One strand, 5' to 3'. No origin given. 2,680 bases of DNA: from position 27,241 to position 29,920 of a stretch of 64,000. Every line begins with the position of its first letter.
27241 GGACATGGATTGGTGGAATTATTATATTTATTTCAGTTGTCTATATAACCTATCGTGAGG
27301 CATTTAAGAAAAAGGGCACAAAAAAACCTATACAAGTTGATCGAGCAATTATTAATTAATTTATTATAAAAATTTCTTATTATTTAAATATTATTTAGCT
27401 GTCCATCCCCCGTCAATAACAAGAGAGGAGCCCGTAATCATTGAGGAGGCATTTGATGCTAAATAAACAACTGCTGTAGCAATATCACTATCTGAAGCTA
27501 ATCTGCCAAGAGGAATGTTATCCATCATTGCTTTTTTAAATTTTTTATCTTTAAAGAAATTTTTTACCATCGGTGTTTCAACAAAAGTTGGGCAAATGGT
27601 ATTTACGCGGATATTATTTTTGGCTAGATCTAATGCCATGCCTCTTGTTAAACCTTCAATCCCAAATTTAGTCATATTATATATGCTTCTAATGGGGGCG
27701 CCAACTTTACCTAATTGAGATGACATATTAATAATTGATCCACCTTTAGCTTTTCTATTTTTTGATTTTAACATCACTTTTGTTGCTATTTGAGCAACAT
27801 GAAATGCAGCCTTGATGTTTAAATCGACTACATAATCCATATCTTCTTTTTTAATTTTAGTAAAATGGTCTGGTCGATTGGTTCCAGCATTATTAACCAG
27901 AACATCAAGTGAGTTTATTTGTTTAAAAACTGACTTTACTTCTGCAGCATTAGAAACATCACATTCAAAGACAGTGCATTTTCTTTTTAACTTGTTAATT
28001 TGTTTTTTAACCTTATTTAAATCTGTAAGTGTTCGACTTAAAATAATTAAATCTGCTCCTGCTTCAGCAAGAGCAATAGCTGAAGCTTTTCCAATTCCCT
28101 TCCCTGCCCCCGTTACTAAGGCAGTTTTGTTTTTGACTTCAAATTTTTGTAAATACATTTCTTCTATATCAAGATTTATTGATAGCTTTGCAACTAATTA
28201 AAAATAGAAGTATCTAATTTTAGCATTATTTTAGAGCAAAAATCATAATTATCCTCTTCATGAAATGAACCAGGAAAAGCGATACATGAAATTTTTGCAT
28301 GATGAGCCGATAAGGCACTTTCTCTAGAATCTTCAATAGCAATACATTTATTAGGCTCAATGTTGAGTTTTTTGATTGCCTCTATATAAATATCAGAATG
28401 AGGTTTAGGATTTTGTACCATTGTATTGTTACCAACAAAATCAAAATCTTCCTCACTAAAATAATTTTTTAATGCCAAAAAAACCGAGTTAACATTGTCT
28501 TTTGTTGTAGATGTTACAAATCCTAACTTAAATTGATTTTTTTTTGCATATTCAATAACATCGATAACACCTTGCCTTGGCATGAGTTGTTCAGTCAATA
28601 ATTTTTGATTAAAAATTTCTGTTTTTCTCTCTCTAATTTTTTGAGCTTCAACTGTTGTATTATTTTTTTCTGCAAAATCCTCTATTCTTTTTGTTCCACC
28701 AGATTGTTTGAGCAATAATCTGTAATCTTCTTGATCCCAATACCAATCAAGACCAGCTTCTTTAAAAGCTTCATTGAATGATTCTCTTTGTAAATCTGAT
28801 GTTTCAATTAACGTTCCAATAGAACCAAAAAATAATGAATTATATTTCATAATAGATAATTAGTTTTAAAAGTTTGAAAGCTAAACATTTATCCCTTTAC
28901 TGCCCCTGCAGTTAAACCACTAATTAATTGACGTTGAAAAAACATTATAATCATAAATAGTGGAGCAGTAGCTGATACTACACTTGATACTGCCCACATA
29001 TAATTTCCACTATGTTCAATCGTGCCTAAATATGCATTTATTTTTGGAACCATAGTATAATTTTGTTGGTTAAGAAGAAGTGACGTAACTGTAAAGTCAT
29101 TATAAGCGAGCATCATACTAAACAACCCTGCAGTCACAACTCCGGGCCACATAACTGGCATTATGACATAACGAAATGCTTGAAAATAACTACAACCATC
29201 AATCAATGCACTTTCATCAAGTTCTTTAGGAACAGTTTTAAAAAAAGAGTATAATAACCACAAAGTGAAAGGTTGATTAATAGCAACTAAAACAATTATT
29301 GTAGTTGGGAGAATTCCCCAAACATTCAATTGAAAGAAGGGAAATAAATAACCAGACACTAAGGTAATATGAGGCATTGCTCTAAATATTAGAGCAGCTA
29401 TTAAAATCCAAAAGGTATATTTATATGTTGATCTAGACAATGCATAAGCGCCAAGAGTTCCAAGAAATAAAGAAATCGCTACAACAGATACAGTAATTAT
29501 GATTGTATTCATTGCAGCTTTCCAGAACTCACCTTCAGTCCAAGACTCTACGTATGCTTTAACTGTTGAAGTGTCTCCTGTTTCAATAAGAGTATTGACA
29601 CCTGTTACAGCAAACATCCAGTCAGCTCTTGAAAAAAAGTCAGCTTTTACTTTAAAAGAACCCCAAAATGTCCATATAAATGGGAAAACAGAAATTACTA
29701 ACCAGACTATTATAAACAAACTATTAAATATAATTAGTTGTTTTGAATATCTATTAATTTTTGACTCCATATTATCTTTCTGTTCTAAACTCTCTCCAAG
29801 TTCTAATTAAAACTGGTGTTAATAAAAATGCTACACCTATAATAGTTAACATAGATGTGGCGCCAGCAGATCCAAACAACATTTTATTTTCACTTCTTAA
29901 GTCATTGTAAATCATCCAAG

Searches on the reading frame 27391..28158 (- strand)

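Call 4: search_protein_families(library=pfam, proteins=[window:27391-28158:-])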
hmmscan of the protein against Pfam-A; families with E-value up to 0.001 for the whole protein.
window:27391-28158:- (255 aa): 6 families
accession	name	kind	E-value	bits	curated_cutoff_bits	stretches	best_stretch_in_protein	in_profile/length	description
PF13561.12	adh_short_C2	-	2e-60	204.7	27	1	17-253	1-236/236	Enoyl-(Acyl carrier protein) reductase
PF00106.31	adh_short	-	1.3e-53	181.8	26.6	1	11-205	1-194/195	short chain dehydrogenase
PF08659.16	KR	-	3e-13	50.5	22.6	1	12-162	2-151/180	KR domain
PF23441.1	SDR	-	1.1e-06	28.6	27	1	8-251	5-254/258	SDR-like rossmann domain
PF01370.27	Epimerase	-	4.1e-06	26.8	20.9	1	13-168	1-150/240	NAD dependent epimerase/dehydratase family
PF01488.26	Shikimate_DH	-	0.00087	19.8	24.3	0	5-96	6-98/138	Shikimate / quinate 5-dehydrogenase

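Call 5: search_protein_families(library=ncbifam, proteins=[window:27391-28158:-])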
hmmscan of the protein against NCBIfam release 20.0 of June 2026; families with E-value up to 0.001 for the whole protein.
window:27391-28158:- (255 aa): 240 families (the best 25 are shown)
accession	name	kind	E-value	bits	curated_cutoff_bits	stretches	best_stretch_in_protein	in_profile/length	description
NF005559.1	PRK07231.1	subfamily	3.4e-64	216.7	215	1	8-253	2-248/249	glucose 1-dehydrogenase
TIGR01830.1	3oxo_ACP_reduc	equivalog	3.6e-59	200.4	297.75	1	13-251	1-237/239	3-oxoacyl-[acyl-carrier-protein] reductase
NF004791.0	PRK06138.1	equivalog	1.1e-58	198.6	312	1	8-254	3-251/252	SDR family oxidoreductase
NF052558.1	MBtsdlDhBudC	equivalog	1.1e-57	195.5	270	1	9-254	2-243/250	meso-2,3-butanediol dehydrogenase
NF004198.0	PRK05653.1-3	equivalog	8.7e-57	192.4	296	1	8-252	5-246/248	3-oxoacyl-ACP reductase FabG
NF004818.0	PRK06172.1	equivalog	8.1e-56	189.2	336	1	7-254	4-252/253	SDR family oxidoreductase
NF005309.0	PRK06841.1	subfamily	1.2e-55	188.8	286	1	4-254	9-254/255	GolD/DthD family dehydrogenase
NF005390.0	PRK06935.1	equivalog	1.3e-55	188.6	369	1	4-254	9-257/258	2-dehydro-3-deoxy-D-gluconate 5-dehydrogenase KduD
TIGR01963.1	PHB_DH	subfamily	2e-55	187.8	307.05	1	11-255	2-255/255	3-hydroxybutyrate dehydrogenase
NF005873.0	PRK07814.1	equivalog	3.7e-55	187.2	346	1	1-253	1-252/263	SDR family oxidoreductase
NF009466.0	PRK12826.1-2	subfamily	3.8e-55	187.1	222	1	9-253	2-245/248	3-oxoacyl-ACP reductase FabG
NF009093.0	PRK12429.1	subfamily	5.4e-55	186.5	258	1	8-255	3-259/259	3-hydroxybutyrate dehydrogenase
NF006070.0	PRK08213.1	subfamily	5.8e-55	186.6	279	1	3-254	5-258/259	gluconate 5-dehydrogenase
NF005446.0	PRK07035.1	equivalog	6.7e-55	186.1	373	1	3-253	4-254/255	SDR family oxidoreductase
NF005067.0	PRK06484.1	equivalog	3.2e-54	184.4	713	1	7-254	6-253/524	short chain dehydrogenase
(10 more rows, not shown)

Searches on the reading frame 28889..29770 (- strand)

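Call 14: search_protein_families(library=ncbifam, proteins=[window:28889-29770:-], max_evalue=1e-10)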
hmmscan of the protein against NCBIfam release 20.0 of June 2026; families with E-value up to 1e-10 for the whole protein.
window:28889-29770:- (293 aa): 3 families
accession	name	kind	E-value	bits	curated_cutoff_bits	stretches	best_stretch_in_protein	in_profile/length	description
NF008231.0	PRK10998.1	equivalog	1.1e-21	77.7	261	1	12-293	20-296/296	maltose ABC transporter permease MalG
NF040932.1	ABC_arch_GlcU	equivalog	2.6e-19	69.9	340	1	21-288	10-266/272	glucose ABC transporter permease GlcU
NF007047.0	PRK09500.1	equivalog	5.4e-11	42.6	326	1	69-242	43-215/257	spermidine/putrescine ABC transporter permease PotC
